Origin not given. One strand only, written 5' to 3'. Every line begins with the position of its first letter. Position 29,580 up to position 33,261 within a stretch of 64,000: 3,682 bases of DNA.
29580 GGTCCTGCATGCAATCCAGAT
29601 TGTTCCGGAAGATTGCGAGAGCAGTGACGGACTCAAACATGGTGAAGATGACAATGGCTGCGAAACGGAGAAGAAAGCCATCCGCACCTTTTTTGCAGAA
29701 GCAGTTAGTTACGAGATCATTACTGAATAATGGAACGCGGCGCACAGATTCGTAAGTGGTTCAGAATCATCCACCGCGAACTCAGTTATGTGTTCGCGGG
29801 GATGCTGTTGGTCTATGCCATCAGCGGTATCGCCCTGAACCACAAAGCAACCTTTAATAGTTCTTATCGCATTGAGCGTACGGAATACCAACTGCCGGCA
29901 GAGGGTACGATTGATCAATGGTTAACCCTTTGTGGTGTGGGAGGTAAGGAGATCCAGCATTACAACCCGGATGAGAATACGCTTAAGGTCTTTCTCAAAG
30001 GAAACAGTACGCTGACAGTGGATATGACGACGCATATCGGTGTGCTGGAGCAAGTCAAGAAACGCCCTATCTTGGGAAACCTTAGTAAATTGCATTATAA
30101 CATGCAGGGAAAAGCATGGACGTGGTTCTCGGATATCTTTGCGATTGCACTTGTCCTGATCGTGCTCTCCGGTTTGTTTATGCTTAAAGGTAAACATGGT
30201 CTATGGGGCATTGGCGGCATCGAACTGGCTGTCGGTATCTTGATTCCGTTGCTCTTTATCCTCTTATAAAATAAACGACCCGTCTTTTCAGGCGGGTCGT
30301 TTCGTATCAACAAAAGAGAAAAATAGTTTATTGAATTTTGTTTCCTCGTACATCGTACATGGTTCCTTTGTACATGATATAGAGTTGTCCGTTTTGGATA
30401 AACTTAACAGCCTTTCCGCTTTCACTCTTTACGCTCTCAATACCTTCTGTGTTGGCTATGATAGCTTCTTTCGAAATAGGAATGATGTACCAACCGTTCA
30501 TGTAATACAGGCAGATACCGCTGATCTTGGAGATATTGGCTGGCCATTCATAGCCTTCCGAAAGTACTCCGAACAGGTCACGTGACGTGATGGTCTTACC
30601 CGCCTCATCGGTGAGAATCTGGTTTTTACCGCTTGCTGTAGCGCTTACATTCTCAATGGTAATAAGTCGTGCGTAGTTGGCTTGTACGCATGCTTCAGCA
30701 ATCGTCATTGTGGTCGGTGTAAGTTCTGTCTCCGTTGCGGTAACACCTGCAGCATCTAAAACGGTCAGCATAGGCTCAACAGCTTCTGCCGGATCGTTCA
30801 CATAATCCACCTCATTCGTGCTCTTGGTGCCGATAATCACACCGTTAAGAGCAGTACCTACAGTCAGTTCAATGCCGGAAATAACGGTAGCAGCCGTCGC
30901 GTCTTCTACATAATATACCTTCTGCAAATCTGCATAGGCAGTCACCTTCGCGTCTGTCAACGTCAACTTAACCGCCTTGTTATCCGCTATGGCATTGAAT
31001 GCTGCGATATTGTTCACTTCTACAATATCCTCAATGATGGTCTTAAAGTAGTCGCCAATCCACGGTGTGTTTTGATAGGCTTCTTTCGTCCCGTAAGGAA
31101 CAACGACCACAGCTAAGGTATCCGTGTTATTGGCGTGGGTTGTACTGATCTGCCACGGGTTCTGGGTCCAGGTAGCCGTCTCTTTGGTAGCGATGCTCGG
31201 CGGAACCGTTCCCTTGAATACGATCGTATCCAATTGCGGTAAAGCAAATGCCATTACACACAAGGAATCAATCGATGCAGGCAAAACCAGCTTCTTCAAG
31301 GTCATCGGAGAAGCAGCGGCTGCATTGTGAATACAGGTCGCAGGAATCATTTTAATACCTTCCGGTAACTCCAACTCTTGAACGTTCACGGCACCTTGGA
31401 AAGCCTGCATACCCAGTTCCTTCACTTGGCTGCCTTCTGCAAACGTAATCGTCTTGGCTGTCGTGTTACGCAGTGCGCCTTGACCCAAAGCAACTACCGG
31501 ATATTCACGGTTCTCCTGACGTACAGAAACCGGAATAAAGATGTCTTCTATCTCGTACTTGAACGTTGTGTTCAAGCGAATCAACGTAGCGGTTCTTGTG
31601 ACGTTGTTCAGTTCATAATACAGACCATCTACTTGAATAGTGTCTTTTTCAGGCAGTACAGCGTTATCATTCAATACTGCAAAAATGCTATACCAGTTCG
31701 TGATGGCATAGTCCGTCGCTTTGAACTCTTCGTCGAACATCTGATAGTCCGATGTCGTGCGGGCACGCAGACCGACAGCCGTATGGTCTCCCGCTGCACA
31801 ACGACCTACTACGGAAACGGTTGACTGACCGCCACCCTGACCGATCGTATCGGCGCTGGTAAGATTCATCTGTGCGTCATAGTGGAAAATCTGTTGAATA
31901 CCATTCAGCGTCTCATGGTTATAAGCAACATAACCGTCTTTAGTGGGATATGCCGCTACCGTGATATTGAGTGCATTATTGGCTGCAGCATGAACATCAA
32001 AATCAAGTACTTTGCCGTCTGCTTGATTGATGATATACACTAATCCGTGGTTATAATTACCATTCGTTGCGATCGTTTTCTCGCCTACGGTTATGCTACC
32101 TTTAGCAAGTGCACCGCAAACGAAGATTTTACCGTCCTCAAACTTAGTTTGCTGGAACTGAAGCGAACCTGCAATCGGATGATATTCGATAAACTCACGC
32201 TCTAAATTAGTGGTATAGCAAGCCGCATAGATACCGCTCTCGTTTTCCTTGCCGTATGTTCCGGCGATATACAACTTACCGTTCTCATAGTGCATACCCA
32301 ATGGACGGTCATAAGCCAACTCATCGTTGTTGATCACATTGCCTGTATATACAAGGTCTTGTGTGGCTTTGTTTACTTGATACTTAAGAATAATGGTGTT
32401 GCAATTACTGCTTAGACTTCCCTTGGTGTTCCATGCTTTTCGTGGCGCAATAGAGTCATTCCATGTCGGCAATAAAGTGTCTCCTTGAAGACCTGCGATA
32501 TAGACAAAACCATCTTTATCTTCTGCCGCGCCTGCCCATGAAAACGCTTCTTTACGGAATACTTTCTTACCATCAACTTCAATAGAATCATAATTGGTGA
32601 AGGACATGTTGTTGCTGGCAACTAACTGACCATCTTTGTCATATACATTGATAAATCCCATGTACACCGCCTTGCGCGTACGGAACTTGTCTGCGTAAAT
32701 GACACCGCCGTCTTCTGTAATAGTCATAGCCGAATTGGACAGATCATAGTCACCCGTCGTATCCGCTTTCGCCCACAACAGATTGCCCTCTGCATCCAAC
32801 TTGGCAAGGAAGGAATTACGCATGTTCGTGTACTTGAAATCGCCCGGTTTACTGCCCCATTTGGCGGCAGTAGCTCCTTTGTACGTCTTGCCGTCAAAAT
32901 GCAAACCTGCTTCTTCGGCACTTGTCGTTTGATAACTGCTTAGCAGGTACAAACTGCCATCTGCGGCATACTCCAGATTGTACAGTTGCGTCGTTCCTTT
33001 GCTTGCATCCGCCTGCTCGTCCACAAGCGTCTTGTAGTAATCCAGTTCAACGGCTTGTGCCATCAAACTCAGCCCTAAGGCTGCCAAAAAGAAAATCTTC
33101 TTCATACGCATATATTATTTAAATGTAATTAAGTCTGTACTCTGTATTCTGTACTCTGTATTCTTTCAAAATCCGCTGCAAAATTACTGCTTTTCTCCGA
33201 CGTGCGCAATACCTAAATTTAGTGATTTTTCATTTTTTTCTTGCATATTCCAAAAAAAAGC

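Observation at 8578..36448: Family of more than 20 dispersed 7-nt periodic tandem tracts, in frame inside conserved enzymes, inside signal peptides and next to tRNAs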

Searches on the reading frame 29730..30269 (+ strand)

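Call 7: search_protein_families(library=pfam, proteins=[window:29730-30269:+])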
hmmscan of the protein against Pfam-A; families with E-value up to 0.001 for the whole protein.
window:29730-30269:+ (179 aa): 2 families
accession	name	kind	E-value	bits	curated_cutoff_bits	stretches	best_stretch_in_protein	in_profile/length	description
PF16357.10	PepSY_TM_like_2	-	4e-17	63.3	27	2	91-179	106-194/197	Putative PepSY_TM-like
PF03929.21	PepSY_TM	-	1.7e-07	31.8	28.8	1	93-158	96-162/295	PepSY-associated TM region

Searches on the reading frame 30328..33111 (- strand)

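Call 7: search_protein_families(library=pfam, proteins=[window:30328-33111:-])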
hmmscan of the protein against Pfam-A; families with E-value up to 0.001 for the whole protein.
window:30328-33111:- (927 aa): 1 family
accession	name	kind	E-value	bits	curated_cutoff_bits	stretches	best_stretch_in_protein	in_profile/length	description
PF13306.12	LRR_5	-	4.6e-05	23.7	27.7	1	543-634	4-88/127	BspA type Leucine rich repeat region (6 copies)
